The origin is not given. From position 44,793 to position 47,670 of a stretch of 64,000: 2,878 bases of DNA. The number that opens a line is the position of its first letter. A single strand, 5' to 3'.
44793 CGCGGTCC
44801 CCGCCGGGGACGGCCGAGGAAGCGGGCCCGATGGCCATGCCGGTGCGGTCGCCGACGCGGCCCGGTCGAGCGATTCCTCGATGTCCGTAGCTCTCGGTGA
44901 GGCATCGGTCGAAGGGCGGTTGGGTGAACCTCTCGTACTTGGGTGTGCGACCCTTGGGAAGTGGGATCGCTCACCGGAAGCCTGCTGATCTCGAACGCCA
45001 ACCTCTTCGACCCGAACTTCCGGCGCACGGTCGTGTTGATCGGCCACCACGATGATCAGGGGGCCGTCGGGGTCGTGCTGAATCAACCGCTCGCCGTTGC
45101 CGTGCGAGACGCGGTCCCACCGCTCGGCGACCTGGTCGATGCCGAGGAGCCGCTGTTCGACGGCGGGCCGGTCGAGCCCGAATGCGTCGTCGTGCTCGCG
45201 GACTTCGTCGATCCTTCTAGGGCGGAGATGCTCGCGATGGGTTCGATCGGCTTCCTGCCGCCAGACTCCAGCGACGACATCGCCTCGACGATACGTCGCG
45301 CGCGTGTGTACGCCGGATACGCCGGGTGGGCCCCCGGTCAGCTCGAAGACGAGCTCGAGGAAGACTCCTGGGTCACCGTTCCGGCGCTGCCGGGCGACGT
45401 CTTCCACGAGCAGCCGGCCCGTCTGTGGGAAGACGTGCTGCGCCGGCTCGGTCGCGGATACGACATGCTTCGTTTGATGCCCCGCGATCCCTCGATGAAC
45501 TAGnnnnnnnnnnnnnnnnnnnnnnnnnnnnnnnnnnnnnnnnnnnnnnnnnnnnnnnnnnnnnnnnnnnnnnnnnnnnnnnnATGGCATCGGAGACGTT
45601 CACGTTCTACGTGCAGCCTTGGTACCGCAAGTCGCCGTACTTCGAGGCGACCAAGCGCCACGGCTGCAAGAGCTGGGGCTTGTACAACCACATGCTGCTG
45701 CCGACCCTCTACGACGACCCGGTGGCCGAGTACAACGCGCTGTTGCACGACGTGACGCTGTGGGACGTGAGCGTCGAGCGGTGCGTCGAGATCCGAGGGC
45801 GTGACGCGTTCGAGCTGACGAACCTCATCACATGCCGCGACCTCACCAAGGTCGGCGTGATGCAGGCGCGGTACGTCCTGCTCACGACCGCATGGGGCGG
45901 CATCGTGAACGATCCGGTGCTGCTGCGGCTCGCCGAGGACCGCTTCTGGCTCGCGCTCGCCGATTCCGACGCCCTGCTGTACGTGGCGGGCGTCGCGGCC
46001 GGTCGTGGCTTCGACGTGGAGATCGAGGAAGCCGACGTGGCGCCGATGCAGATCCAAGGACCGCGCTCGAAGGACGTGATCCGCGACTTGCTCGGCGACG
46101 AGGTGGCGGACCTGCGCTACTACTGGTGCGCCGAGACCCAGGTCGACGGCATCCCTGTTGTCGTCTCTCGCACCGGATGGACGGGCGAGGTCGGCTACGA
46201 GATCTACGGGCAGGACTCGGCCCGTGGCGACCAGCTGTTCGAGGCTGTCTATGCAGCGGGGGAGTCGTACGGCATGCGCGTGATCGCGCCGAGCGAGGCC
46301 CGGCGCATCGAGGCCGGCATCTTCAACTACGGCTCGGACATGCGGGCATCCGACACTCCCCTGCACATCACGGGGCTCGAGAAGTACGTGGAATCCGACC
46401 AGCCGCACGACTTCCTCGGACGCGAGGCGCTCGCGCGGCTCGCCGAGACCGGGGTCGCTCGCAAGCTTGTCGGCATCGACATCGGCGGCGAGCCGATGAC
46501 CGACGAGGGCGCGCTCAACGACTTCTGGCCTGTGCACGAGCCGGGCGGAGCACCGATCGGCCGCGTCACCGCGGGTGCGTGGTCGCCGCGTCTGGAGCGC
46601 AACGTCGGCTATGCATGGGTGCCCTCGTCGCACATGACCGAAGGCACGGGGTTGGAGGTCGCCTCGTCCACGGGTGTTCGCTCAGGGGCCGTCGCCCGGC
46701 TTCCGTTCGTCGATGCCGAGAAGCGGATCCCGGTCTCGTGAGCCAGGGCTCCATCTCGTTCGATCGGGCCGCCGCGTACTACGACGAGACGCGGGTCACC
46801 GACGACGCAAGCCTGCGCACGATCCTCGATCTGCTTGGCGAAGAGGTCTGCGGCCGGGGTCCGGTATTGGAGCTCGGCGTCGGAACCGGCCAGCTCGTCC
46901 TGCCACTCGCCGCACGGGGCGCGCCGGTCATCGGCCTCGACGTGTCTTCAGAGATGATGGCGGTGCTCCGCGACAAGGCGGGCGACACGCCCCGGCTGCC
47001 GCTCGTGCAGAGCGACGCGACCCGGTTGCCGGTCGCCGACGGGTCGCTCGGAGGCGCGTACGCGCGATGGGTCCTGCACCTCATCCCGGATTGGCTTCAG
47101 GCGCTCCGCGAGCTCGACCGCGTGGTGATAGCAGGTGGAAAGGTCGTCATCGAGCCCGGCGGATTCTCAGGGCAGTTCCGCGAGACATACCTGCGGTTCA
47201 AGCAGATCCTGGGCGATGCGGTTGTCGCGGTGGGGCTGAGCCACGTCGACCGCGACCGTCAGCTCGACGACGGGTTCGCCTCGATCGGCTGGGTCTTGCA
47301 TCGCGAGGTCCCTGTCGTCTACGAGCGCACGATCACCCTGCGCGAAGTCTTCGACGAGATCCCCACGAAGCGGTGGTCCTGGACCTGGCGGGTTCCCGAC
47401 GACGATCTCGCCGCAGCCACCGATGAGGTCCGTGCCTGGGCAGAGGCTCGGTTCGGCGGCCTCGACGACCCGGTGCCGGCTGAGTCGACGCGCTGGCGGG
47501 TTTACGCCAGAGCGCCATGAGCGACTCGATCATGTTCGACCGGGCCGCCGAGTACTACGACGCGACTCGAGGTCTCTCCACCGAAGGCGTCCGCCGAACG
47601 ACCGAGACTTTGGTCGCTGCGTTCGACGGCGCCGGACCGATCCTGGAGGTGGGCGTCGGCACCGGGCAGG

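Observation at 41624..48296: Methyl-group locus: amine-oxidase-fold flavoprotein, two DmdA/GcvT-like folate enzymes and two tandem SAM methyltransferases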

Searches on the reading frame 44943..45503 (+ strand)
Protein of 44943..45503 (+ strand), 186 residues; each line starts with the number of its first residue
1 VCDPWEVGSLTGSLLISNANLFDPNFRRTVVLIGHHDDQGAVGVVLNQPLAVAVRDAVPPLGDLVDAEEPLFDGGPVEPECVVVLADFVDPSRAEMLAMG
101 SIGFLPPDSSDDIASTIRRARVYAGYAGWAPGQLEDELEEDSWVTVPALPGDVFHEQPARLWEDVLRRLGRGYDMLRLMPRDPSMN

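Call 4: search_protein_families(library=pfam, proteins=[window:44943-45503:+], max_evalue=0.01)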
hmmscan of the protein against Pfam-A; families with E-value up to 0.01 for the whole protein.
window:44943-45503:+ (186 aa): 1 family
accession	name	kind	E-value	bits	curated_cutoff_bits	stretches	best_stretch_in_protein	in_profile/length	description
PF02622.21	DUF179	-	5.9e-35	121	27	1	20-170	2-157/157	AlgH-like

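Call 5: search_protein_families(library=ncbifam, proteins=[window:44943-45503:+], max_evalue=0.01)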
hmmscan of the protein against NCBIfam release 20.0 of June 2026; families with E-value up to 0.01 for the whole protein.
window:44943-45503:+ (186 aa): 7 families
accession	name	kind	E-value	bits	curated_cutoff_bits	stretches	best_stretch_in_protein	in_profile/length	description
NF001270.0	PRK00228.2-2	equivalog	7.4e-49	165.8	225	1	8-186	9-193/193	YqgE/AlgH family protein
NF001272.0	PRK00228.2-4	equivalog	3.3e-37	127.8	241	1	11-186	17-198/198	YqgE/AlgH family protein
NF001269.0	PRK00228.2-1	equivalog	1.3e-34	119.7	278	1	11-180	20-195/201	YqgE/AlgH family protein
NF001271.0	PRK00228.2-3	equivalog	7.6e-23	81.2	254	1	12-186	12-189/189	YqgE/AlgH family protein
NF001266.0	PRK00228.1-1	equivalog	1.3e-21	77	198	1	10-170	4-174/187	YqgE/AlgH family protein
NF001268.0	PRK00228.1-4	equivalog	4.3e-20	72.3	216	1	8-175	12-193/201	YqgE/AlgH family protein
NF001267.0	PRK00228.1-2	equivalog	6e-19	68.5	284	1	9-176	9-185/192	YqgE/AlgH family protein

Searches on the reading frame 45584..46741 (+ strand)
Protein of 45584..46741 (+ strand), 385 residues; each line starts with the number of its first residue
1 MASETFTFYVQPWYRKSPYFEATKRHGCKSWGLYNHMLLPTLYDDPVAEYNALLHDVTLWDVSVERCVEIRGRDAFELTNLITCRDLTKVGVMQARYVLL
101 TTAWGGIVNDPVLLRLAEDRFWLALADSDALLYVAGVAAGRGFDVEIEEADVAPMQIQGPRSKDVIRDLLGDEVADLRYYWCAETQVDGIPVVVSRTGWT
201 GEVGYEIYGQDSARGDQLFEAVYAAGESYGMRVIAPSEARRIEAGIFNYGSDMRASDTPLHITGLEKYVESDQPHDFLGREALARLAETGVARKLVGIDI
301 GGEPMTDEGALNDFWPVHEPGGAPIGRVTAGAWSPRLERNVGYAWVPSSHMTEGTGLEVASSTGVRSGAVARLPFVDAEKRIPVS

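Call 4: search_protein_families(library=pfam, proteins=[window:45584-46741:+], max_evalue=0.01)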
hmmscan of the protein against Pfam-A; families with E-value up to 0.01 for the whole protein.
window:45584-46741:+ (385 aa): 2 families
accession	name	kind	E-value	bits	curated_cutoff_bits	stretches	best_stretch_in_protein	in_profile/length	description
PF01571.26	GCV_T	-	3.1e-38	131.9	25.6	1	24-262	6-250/255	Aminomethyltransferase folate-binding domain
PF08669.17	GCV_T_C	-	3.7e-13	49.6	25.9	1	293-377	1-80/80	Glycine cleavage T-protein C-terminal barrel domain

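Call 5: search_protein_families(library=ncbifam, proteins=[window:45584-46741:+], max_evalue=0.01)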
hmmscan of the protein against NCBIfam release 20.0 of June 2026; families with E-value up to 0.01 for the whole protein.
window:45584-46741:+ (385 aa): 8 families
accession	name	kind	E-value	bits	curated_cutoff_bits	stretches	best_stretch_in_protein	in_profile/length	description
NF009133.0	PRK12486.1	equivalog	2.2e-97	326.3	410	1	15-372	13-365/369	dimethylsulfoniopropionate demethylase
NF053776.1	TmaoDeMthMsil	equivalog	4.8e-53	180.8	1100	1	15-381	386-759/763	trimethylamine N-oxide demethylase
NF001567.0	PRK00389.1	subfamily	1.5e-49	168.8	300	1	20-380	9-357/359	glycine cleavage system aminomethyltransferase GcvT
TIGR00528.1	gcvT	equivalog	2.2e-41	142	235.85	1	15-366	2-350/362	glycine cleavage system aminomethyltransferase GcvT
NF010093.0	PRK13579.1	equivalog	1.1e-35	123.1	459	1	48-378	43-366/371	glycine cleavage system aminomethyltransferase GcvT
TIGR01372.1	soxA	subfamily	1.9e-30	105.4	1164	1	50-379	650-990/996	sarcosine oxidase subunit alpha family protein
NF047633.1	SyrngDmethDesA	equivalog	7.4e-19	67.6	800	1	49-234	39-235/453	syringate O-demethylase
NF047885.1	VanMgalDeMLigM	equivalog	5.3e-15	55.3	580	1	49-234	38-236/461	vanillate/3-O-methylgallate O-demethylase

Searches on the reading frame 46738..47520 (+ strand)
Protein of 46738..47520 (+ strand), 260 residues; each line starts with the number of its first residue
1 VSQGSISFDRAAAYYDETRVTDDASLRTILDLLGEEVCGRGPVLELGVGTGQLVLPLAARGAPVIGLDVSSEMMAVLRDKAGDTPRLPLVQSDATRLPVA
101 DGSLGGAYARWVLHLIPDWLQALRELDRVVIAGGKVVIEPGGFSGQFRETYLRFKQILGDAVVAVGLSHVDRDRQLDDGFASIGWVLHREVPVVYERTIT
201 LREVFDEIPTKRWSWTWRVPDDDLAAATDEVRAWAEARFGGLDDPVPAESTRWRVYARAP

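Call 4: search_protein_families(library=pfam, proteins=[window:46738-47520:+], max_evalue=0.01)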
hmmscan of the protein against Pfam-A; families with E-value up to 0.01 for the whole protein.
window:46738-47520:+ (260 aa): 6 families
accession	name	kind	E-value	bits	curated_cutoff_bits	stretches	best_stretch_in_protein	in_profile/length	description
PF08241.18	Methyltransf_11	-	2.8e-20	73.2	21.2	1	44-138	1-95/95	Methyltransferase domain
PF13649.12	Methyltransf_25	-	5.9e-17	62.6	27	1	43-134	1-97/97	Methyltransferase domain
PF08242.18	Methyltransf_12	-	8.2e-09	36.5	30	1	44-135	1-97/98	Methyltransferase domain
PF01209.24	Ubie_methyltran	-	6.3e-07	29.4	20.1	1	43-138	51-151/233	ubiE/COQ5 methyltransferase family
PF13489.12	Methyltransf_23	-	2.1e-06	28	27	1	39-139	22-117/164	Methyltransferase domain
PF13847.12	Methyltransf_31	-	4.4e-06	26.9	27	1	42-139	6-110/145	Methyltransferase domain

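Call 5: search_protein_families(library=ncbifam, proteins=[window:46738-47520:+], max_evalue=0.01)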
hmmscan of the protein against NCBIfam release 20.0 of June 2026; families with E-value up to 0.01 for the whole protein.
window:46738-47520:+ (260 aa): 31 families (the best 25 are shown)
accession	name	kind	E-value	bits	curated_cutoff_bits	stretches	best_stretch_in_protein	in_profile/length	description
NF041820.1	daptide_MTase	equivalog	4.3e-15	55.8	175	1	9-86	9-83/243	daptide-type RiPP biosynthesis methyltransferase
NF045667.1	MTase_DVU1556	equivalog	1.7e-13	50.6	155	1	42-138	25-119/213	DVU_1556 family methyltransferase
NF001241.0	PRK00216.1-2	equivalog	2.2e-13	50.4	327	1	42-139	54-148/231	demethylmenaquinone methyltransferase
TIGR01934.1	MenG_MenH_UbiE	subfamily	2.8e-11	43.1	158.35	1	43-138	43-141/223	ubiquinone/menaquinone biosynthesis methyltransferase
NF043040.1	corrin_prot_MT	hypoth_equivalog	6.3e-11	42.1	180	1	32-113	33-120/216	corrinoid protein-associated methyltransferase CpaM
NF001244.0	PRK00216.1-5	equivalog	1e-10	41.3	216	1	42-138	51-153/236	bifunctional demethylmenaquinone methyltransferase/2-methoxy-6-polyprenyl-1,4-benzoquinol methylase UbiE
NF001243.0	PRK00216.1-4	equivalog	2.3e-10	40.2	235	1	44-138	52-151/237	demethylmenaquinone methyltransferase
NF007610.0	PRK10258.1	equivalog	3.2e-10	39.7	342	1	7-137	12-137/251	malonyl-ACP O-methyltransferase BioC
TIGR02752.1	MenG_heptapren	equivalog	1.8e-09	37.5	419.85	1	44-138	50-149/231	demethylmenaquinone methyltransferase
TIGR02072.1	BioC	equivalog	5.4e-09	36.2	184.95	1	7-137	1-131/244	malonyl-ACP O-methyltransferase BioC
NF041537.1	ArsM_AhpD_UU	exception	6e-08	31.9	510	1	42-138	79-180/345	arsenite methyltransferase/AhpD domain selenoprotein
NF040539.1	AST_met_ArsM_2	exception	2e-07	31.2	240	1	22-137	41-162/262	putative arsinothricin biosynthesis methyltransferase ArsM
TIGR02021.1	BchM-ChlM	equivalog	5.8e-07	29.1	158.9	1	23-83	38-98/218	magnesium protoporphyrin IX methyltransferase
NF052510.1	methyltran_MpqE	exception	2.1e-06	27.3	335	1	40-138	47-151/234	methyl-plastoquinone biosynthesis methyltransferase MpqE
NF045882.1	PLipidMtase_Leg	equivalog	4.4e-06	26.6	390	1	37-137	40-142/207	phospholipid N-methyltransferase PmtA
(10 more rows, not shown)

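Call 40: search_solved_structures(query=window:46738-47520:+, max_evalue=0.001)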
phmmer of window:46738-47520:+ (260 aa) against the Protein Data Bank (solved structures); distinct sequences matched with E-value up to 0.001: 23.
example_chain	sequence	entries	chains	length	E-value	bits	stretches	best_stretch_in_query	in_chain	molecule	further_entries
2yqz_A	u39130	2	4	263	4.6e-25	91.5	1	10-250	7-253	Hypothetical protein TTHA0223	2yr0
6uv6_A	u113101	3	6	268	9.1e-12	47.9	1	22-140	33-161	D-glucose O-methyltransferase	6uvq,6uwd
7wzf_A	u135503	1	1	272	1.3e-07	34.4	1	11-140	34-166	YunM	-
9sot_A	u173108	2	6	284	2.2e-07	33.6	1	30-139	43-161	Class I SAM-dependent methyltransferase | Methyltransferase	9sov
3bus_A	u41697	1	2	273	3e-07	33.1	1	22-138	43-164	Methyltransferase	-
8ys9_A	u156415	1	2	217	3.2e-07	33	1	39-138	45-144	Phosphatidylethanolamine N-methyltransferase/phosphatidyl-N-methylethanolamine N-methyltra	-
3l8d_A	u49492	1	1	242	4e-07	32.7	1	8-150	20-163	Methyltransferase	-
8zc8_A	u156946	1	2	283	1.3e-06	31.1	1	28-138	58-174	MitM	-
21zq_A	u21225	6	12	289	1.3e-06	31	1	28-138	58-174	MitM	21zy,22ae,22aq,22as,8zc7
3ccf_A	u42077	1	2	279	2.6e-06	30.1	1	42-143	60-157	Cyclopropane-fatty-acyl-phospholipid synthase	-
4hgy_A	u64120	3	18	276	2.6e-06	30.1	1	38-90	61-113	CcbJ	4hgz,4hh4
5gm1_A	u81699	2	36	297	8e-06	28.5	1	42-139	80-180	O-methylransferase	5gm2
2avn_A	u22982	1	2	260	1e-05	28.1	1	8-140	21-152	ubiquinone/menaquinone biosynthesis methyltransferase-related protein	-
3dlc_A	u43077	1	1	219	1.2e-05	27.9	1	14-146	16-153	Putative S-adenosyl-L-methionine-dependent Methyltransferase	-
7v6h_A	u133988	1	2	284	1.2e-05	27.9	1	41-138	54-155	Cyclopropane fatty-acyl-phospholipid synthase-like methyltransferase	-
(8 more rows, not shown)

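Call 88: search_dna_similar(query=window:46738-47520:+, collection=plasmids, mode=protein, max_evalue=1e-15, max_rows=15)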
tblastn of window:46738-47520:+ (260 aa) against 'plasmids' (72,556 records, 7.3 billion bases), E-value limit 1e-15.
Records with a match: 1; places in all: 1; records where one place covers at least 80% of the query: 1.
Best place of each record, by identity: <60% 1.
By first word of the organism name: Gloeothece 1.
By predicted mobility (MOB-suite, as given by PLSDB): non-mobilizable 1.
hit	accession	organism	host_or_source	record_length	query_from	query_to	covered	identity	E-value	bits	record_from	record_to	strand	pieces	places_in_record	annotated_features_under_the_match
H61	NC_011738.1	Gloeothece citriformis PCC 7424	-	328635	8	242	90%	28.0%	1e-18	92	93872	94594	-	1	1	class I SAM-dependent methyltransferase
